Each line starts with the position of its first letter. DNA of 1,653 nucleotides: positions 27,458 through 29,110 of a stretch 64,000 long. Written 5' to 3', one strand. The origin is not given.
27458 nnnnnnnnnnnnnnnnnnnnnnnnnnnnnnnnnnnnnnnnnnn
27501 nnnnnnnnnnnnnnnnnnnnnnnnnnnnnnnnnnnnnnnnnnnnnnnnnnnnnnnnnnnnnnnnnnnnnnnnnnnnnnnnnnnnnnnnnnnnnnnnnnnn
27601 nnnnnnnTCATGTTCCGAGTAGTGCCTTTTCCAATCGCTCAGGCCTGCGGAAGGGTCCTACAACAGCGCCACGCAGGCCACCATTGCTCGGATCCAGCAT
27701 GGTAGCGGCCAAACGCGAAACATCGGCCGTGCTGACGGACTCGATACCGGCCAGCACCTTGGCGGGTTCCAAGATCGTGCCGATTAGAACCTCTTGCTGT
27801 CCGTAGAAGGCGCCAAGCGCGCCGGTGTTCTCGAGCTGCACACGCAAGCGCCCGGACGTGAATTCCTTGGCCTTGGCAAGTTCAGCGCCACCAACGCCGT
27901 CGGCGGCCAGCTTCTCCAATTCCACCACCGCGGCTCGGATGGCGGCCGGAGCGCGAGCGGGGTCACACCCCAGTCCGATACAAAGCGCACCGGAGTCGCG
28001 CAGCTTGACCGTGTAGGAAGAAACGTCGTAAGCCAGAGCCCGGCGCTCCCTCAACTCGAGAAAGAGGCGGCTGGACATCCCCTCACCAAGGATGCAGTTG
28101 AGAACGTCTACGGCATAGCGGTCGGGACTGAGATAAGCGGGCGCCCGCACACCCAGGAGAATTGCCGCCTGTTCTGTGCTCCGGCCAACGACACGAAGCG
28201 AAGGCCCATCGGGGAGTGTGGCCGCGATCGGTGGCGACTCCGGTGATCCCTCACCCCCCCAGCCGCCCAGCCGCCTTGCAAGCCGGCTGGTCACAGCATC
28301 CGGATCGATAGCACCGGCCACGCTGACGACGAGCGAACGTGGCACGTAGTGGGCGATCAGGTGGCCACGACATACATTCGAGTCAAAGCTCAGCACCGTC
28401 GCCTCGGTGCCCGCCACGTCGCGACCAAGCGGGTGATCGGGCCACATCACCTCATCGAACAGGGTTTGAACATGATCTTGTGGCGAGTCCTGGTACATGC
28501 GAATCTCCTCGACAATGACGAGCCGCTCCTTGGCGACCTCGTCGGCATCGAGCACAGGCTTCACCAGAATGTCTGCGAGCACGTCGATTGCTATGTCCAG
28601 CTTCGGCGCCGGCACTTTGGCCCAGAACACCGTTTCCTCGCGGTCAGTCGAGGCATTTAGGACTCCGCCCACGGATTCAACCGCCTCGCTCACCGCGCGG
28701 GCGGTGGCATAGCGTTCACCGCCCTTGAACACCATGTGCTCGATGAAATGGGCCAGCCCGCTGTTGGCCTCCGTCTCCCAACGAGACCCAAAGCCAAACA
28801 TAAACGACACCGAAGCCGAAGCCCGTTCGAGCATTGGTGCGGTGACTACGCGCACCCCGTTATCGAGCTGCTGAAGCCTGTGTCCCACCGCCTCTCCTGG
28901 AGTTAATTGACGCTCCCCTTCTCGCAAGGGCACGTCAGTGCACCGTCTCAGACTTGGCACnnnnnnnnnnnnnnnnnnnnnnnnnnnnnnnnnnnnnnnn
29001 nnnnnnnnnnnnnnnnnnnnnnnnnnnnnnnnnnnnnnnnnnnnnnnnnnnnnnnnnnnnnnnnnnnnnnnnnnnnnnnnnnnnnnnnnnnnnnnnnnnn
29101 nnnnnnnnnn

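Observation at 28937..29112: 176-bp element bounded by perfect 22-bp terminal inverted repeats between jag and the M16 peptidase gene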

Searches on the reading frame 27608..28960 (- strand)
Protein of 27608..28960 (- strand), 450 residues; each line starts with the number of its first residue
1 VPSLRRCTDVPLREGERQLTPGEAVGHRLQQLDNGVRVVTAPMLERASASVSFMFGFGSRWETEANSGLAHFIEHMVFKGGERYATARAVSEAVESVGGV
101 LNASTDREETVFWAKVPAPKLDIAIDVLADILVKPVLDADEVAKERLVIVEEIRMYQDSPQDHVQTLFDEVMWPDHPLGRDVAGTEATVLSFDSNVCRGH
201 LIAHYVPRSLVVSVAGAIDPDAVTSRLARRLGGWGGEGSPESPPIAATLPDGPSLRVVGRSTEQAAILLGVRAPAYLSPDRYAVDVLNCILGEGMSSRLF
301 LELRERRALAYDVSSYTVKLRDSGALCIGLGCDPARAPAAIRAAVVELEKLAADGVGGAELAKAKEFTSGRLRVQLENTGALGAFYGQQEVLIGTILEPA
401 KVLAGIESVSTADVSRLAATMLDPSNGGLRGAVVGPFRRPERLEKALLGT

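Call 10: search_protein_families(library=pfam, proteins=[window:27608-28960:-])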
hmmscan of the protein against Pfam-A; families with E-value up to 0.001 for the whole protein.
window:27608-28960:- (450 aa): 2 families
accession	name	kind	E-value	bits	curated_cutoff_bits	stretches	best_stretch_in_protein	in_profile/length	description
PF00675.25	Peptidase_M16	-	5e-34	117.8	22.3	1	44-185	8-148/149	Insulinase (Peptidase family M16)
PF05193.26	Peptidase_M16_C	-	3.6e-31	108.9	23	1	203-366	13-179/181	Peptidase M16 inactive domain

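Call 20: find_encoding_contigs(protein=window:27608-28888:-, flank=10000, max_places=10)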
Protein window:27608-28888:- (426 aa): 3 contigs read that carry it; 3 places shown.
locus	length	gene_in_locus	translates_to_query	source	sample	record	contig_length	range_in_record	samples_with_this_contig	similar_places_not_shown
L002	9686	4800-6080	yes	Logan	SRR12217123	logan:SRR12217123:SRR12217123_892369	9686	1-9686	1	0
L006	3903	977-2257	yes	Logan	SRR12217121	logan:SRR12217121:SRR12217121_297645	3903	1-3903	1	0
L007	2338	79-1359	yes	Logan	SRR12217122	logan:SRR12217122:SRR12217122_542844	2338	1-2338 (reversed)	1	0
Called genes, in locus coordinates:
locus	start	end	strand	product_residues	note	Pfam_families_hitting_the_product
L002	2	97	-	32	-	?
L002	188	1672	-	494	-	PF11638:DnaA_N, PF00308:Bac_DnaA, PF01695:IstB_IS21, PF00004:AAA (weak), PF08299:Bac_DnaA_C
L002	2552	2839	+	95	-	PF01809:YidD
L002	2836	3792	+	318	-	PF02096:60KD_IMP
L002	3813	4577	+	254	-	PF14804:Jag_N (weak), PF13083:KH_KhpA-B, PF01424:R3H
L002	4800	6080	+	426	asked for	PF00675:Peptidase_M16, PF05193:Peptidase_M16_C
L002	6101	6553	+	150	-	PF00334:NDK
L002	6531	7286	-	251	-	PF10502:Peptidase_S26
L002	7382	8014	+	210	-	PF00081:Sod_Fe_N (weak), PF02777:Sod_Fe_C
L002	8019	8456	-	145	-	PF01850:PIN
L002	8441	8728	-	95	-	-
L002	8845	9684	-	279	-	?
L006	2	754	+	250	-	?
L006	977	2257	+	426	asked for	PF00675:Peptidase_M16, PF05193:Peptidase_M16_C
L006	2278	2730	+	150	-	PF00334:NDK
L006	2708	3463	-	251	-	PF10502:Peptidase_S26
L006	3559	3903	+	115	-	?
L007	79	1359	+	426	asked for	PF00675:Peptidase_M16, PF05193:Peptidase_M16_C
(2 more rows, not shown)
